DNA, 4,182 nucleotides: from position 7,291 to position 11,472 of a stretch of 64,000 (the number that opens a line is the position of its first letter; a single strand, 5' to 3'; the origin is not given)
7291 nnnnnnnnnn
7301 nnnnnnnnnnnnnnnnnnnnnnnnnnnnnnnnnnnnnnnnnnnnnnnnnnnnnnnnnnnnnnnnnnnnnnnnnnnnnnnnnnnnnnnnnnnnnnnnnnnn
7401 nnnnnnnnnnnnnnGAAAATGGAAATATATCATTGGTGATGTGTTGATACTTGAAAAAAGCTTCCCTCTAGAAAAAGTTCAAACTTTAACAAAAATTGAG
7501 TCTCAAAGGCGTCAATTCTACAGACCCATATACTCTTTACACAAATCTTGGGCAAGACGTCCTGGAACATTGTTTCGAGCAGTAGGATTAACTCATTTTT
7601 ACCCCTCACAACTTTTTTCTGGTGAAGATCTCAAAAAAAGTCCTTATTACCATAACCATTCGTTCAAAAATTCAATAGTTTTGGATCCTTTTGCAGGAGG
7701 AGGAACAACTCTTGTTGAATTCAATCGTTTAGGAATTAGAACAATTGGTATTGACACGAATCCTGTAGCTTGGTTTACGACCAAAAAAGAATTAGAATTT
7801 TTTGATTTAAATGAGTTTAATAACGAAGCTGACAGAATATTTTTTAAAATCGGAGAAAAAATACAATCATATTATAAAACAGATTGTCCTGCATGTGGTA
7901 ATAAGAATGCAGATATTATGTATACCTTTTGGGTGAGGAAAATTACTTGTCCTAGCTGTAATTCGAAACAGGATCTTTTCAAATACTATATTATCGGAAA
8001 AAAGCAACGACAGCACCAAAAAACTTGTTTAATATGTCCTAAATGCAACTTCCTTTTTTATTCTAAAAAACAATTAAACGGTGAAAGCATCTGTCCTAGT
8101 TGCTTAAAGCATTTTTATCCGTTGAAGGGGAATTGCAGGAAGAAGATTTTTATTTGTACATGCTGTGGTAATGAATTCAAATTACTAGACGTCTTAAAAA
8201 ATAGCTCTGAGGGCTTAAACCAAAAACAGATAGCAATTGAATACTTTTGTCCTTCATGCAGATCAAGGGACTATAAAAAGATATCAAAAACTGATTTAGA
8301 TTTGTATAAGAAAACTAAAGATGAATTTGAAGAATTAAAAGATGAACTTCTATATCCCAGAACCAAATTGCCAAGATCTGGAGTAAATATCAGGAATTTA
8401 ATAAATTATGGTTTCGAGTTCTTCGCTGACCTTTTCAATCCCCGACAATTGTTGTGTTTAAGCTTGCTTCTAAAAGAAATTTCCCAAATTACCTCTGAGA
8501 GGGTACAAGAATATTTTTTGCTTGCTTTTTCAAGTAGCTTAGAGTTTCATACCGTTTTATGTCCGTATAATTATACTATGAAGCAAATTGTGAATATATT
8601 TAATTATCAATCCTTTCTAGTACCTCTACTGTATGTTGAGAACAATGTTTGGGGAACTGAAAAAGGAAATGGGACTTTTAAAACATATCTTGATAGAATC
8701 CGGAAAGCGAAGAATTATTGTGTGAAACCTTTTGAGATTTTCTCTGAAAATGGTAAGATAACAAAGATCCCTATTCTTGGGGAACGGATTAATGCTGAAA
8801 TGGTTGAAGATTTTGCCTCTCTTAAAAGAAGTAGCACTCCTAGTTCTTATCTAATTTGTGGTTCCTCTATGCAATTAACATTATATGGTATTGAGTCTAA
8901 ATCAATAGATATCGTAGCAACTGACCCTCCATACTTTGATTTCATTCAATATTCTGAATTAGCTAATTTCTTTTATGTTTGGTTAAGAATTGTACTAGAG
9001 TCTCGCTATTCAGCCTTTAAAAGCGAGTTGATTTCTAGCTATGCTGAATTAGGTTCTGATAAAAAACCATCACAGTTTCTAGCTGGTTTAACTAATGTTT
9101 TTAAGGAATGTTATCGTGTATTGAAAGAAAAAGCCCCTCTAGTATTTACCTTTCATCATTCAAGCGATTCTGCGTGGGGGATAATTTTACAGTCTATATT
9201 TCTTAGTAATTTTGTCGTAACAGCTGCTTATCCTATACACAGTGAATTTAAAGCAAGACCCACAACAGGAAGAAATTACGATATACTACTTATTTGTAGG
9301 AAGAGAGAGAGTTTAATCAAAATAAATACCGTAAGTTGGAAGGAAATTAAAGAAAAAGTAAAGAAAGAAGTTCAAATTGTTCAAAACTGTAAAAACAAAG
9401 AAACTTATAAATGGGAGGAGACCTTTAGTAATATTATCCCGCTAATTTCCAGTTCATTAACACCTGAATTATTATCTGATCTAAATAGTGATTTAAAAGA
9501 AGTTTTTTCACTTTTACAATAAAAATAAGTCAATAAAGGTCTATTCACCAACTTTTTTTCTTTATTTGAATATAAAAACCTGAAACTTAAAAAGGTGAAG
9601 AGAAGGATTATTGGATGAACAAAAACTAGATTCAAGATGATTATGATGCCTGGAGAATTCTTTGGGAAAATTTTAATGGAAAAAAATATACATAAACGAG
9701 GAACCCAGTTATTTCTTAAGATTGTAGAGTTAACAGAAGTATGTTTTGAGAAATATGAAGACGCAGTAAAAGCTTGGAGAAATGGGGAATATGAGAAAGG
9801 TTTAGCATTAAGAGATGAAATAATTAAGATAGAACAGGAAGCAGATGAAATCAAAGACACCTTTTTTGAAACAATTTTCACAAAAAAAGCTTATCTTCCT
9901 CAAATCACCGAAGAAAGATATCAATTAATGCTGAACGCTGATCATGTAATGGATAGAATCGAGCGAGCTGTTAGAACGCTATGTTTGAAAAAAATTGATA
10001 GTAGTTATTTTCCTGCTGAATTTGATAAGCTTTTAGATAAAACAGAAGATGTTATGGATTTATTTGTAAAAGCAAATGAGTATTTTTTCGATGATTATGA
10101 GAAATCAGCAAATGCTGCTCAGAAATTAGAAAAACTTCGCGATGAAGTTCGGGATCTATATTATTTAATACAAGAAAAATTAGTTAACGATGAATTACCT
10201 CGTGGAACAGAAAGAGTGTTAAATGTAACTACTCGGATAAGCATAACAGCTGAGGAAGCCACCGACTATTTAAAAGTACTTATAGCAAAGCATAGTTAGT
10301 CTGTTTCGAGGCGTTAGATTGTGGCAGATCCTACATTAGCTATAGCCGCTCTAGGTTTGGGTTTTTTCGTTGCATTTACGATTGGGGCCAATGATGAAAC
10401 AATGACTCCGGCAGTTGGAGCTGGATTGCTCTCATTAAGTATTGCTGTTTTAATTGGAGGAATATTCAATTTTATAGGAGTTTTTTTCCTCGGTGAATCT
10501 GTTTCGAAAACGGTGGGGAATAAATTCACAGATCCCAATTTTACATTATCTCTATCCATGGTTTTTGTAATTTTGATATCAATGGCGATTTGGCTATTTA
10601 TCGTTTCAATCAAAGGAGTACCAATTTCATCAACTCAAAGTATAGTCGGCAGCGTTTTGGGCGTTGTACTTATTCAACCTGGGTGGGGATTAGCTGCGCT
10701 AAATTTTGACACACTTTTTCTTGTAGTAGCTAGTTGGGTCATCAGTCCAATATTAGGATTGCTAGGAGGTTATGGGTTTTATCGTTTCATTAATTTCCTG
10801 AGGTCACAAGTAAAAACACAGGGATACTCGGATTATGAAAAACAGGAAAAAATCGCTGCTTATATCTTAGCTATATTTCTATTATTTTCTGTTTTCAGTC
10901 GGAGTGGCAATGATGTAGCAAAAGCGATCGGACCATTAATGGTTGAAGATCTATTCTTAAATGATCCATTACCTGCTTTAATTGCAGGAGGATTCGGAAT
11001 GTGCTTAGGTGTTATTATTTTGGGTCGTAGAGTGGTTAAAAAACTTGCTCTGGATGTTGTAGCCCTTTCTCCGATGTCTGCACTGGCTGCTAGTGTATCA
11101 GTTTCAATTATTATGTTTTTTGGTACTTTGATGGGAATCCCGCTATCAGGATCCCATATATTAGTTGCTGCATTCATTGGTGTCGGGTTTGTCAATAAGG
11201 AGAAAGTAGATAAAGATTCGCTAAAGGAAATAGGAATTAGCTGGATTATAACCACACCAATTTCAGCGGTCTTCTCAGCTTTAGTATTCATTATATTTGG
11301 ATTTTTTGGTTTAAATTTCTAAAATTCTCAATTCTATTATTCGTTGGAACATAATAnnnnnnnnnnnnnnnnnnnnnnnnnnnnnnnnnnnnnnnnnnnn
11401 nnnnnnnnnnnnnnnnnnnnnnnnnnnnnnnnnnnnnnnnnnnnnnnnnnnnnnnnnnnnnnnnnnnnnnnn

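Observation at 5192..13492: Nuclease-less triple DNA-methyltransferase block with a PhoU-like/PiT pair between two DUF1156 paralogues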

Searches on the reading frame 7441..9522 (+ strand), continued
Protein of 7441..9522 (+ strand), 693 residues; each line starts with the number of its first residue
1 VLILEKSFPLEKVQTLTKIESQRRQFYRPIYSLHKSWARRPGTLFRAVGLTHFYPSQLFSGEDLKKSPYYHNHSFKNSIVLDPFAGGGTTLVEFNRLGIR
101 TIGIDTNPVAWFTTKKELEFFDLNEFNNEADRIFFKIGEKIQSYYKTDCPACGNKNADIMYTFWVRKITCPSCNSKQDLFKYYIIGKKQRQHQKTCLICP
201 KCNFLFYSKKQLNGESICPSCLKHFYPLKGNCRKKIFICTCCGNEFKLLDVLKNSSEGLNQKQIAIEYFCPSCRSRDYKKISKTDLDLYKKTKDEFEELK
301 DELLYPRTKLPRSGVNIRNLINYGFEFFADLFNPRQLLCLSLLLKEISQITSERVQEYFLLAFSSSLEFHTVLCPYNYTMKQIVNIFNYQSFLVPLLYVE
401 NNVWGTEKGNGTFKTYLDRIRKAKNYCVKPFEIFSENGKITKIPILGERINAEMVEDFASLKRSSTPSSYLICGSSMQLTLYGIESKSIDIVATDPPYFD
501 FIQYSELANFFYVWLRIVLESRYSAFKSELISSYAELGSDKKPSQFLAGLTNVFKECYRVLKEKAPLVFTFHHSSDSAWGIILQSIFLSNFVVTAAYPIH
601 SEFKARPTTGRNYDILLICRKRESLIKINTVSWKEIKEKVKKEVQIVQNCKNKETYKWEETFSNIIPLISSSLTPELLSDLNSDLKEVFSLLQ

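Call 59: find_encoding_contigs(protein=P0377, flank=10000, max_places=1)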
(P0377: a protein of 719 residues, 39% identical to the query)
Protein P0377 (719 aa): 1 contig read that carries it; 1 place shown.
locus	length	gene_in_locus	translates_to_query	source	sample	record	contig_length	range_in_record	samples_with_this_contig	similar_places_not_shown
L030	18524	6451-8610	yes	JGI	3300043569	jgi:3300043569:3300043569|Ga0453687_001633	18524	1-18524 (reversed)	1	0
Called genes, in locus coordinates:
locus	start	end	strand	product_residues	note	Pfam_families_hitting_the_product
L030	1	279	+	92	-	?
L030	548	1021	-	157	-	-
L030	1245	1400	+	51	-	-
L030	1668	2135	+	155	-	PF01555:N6_N4_Mtase, PF01170:UPF0020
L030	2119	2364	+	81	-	-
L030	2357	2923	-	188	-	-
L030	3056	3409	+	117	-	-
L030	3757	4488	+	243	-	-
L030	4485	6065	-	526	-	PF01555:N6_N4_Mtase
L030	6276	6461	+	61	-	-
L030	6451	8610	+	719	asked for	PF06634:DUF1156, PF01555:N6_N4_Mtase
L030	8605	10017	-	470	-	PF01702:TGT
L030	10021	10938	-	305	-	-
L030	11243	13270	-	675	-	PF02463:SMC_N, PF13175:AAA_15, PF13476:AAA_23, PF13555:AAA_29 (faint), PF13304:AAA_21 (faint)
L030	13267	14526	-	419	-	PF00149:Metallophos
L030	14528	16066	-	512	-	PF01935:DUF87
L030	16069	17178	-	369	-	-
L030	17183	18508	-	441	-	PF02171:Piwi (weak)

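Call 61: search_protein_families(library=ncbifam, proteins=[L029:6129-7613:-, L030:8605-10017:-, L028:12207-13655:-, L029:7594-8352:-, L029:1221-2807:-, L029:2797-3663:-, L029:8605-11028:-, L030:10021-10938:-], max_evalue=0.001)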
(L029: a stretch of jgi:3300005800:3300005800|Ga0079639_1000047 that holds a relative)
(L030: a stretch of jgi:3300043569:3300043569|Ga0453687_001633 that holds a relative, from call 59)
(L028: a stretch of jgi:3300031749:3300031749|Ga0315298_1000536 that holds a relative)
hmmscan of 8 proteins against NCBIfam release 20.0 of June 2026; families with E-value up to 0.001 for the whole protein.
L029:6129-7613:- (494 aa): 3 families
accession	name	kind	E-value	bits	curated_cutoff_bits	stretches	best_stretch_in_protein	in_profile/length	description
TIGR00449.1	tgt_general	superfamily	6.1e-10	38.5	47.6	1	291-462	219-358/367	tRNA-guanine transglycosylase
TIGR00430.1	Q_tRNA_tgt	equivalog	4.8e-09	35.7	306.75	1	291-462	220-359/368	tRNA guanosine(34) transglycosylase Tgt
NF041059.1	DpdA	equivalog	0.00039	19.4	200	0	286-392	205-309/406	tRNA-guanine transglycosylase DpdA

L030:8605-10017:- (470 aa): 2 families
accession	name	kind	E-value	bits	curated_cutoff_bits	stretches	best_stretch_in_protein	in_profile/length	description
TIGR00449.1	tgt_general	superfamily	3.8e-14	52.3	47.6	1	205-434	163-351/367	tRNA-guanine transglycosylase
TIGR00430.1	Q_tRNA_tgt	equivalog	3.9e-11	42.5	306.75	1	245-433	199-351/368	tRNA guanosine(34) transglycosylase Tgt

L028:12207-13655:- (482 aa): 2 families
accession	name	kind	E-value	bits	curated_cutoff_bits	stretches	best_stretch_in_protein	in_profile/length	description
TIGR00449.1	tgt_general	superfamily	1.1e-09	37.6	47.6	1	274-444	212-348/367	tRNA-guanine transglycosylase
TIGR00430.1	Q_tRNA_tgt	equivalog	5.9e-07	28.8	306.75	1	279-411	214-319/368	tRNA guanosine(34) transglycosylase Tgt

L029:7594-8352:- (252 aa): 0 families

L029:1221-2807:- (528 aa): 4 families
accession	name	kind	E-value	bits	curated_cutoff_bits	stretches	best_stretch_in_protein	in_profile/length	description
NF050803.1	DnaMtaseCcrMCaul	equivalog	1.4e-37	129.5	830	2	279-519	13-249/350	adenine-specific DNA-methyltransferase CcrM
NF008572.0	PRK11524.1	equivalog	7e-36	123.8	292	2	279-512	24-251/294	adenine-specific DNA-methyltransferase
NF010253.0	PRK13699.1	subfamily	9.1e-13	48.4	244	1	443-513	128-201/226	DNA methyltransferase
NF040721.1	Trm14_Arch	equivalog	0.00033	19.9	280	0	277-333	279-330/370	tRNA (guanine(6)-N2)-methyltransferase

L029:2797-3663:- (288 aa): 4 families
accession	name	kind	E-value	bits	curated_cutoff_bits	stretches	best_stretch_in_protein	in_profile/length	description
NF008572.0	PRK11524.1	equivalog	3e-42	144.8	292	1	21-272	13-259/294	adenine-specific DNA-methyltransferase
NF050803.1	DnaMtaseCcrMCaul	equivalog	7.4e-24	84.3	830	1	120-270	101-248/350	adenine-specific DNA-methyltransferase CcrM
NF010253.0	PRK13699.1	subfamily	1e-11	44.9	244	1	206-269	142-205/226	DNA methyltransferase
NF040721.1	Trm14_Arch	equivalog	0.00082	18.6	280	0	24-60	274-307/370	tRNA (guanine(6)-N2)-methyltransferase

L029:8605-11028:- (807 aa): 2 families
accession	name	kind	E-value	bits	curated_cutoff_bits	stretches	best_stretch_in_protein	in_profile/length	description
NF053655.1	CedD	equivalog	7.9e-10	38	600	1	612-668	406-458/527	DNA-translocating ATPase CedD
NF001624.0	PRK00411.1-2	subfamily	0.0009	18.2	354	0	531-561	52-82/374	ORC1-type DNA replication protein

L030:10021-10938:- (305 aa): 0 families

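Call 81: find_encoding_contigs(protein=P0368, flank=10000, max_places=2)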
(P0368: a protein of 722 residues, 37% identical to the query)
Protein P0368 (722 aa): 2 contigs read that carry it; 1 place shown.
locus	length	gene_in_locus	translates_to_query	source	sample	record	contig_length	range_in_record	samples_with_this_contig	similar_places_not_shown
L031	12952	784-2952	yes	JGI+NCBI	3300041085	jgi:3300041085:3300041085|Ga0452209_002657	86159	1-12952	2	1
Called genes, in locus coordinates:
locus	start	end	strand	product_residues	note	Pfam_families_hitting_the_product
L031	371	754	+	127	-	PF11969:DcpS_C, PF01230:HIT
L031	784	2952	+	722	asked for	PF01555:N6_N4_Mtase (weak)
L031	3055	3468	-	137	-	-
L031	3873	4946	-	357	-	PF00348:polyprenyl_synt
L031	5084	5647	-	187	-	-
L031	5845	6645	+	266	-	PF01557:FAA_hydrolase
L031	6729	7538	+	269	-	PF00696:AA_kinase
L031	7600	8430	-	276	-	PF01148:CTP_transf_1 (weak)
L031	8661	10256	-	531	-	-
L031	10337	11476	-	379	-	PF01210:NAD_Gly3P_dh_N, PF02558:ApbA, PF03446:NAD_binding_2, PF03807:F420_oxidored (weak), PF02317:Octopine_DH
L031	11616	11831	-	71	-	-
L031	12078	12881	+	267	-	PF01209:Ubie_methyltran, PF13489:Methyltransf_23, PF13847:Methyltransf_31, PF08241:Methyltransf_11, PF08242:Methyltransf_12, PF13649:Methyltransf_25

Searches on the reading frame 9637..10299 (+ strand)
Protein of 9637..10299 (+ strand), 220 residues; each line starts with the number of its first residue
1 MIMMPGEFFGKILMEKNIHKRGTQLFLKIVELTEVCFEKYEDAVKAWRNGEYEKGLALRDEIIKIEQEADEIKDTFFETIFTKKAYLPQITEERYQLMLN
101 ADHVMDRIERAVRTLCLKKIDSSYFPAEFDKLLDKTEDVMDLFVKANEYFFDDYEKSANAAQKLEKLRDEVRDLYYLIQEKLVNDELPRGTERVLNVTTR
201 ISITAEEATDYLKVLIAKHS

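Call 3: search_protein_families(library=pfam, proteins=[window:9637-10299:+], max_evalue=0.01)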
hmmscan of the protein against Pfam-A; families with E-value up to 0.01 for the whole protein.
window:9637-10299:+ (220 aa): 2 families
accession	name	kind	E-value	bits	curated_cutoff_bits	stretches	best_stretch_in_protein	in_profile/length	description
PF01865.21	PhoU_div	-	2.2e-13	50.5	24.4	1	20-187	11-177/214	Protein of unknown function DUF47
PF01895.24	PhoU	-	0.00063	20.5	23.5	0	155-192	21-58/89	PhoU domain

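Call 4: search_protein_families(library=ncbifam, proteins=[window:9637-10299:+], max_evalue=0.01)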
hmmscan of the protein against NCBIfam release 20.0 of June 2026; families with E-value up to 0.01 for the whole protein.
window:9637-10299:+ (220 aa): 2 families
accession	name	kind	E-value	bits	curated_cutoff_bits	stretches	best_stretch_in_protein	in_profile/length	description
TIGR00153.1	TIGR00153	hypoth_equivalog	1.1e-12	48.1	104.3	1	28-218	18-215/217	TIGR00153 family protein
NF000809.0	PRK00059.1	equivalog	0.005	16.3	303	0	133-186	51-102/336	peptidylprolyl isomerase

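Call 5: search_protein_families(library=padloc, proteins=[window:9637-10299:+], max_evalue=0.01)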
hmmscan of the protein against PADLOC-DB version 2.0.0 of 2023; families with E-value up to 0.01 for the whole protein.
window:9637-10299:+ (220 aa): 0 families

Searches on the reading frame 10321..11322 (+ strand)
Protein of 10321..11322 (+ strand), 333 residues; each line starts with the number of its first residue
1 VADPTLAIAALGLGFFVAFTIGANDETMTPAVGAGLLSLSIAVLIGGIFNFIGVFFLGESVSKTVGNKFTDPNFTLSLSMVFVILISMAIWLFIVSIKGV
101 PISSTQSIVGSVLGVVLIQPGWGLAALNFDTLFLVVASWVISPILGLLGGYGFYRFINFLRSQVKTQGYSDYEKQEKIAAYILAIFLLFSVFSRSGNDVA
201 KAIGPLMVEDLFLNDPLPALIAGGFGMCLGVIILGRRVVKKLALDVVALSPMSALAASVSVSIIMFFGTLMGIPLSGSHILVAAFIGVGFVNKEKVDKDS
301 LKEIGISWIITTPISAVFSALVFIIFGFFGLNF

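Call 3: search_protein_families(library=pfam, proteins=[window:10321-11322:+], max_evalue=0.01)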
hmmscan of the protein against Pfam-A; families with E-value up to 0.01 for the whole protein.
window:10321-11322:+ (333 aa): 1 family
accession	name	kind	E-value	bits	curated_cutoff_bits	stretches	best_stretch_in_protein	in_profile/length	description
PF01384.25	PHO4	-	3.1e-61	207.7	33.7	1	21-319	1-350/350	Phosphate transporter family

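Call 4: search_protein_families(library=ncbifam, proteins=[window:10321-11322:+], max_evalue=0.01)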
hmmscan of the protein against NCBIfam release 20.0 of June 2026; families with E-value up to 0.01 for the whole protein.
window:10321-11322:+ (333 aa): 2 families
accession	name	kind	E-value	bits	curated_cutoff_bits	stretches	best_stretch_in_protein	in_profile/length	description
NF053884.1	SulfPermCysPBac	equivalog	2.9e-33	115.2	400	1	7-322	2-311/354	sulfate permease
NF033774.1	phos_trans_PitA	exception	2.3e-15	56.2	800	2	38-207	49-238/498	inorganic phosphate transporter PitA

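Call 5: search_protein_families(library=padloc, proteins=[window:10321-11322:+], max_evalue=0.01)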
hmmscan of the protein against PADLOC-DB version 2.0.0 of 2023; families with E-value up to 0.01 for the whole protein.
window:10321-11322:+ (333 aa): 0 families
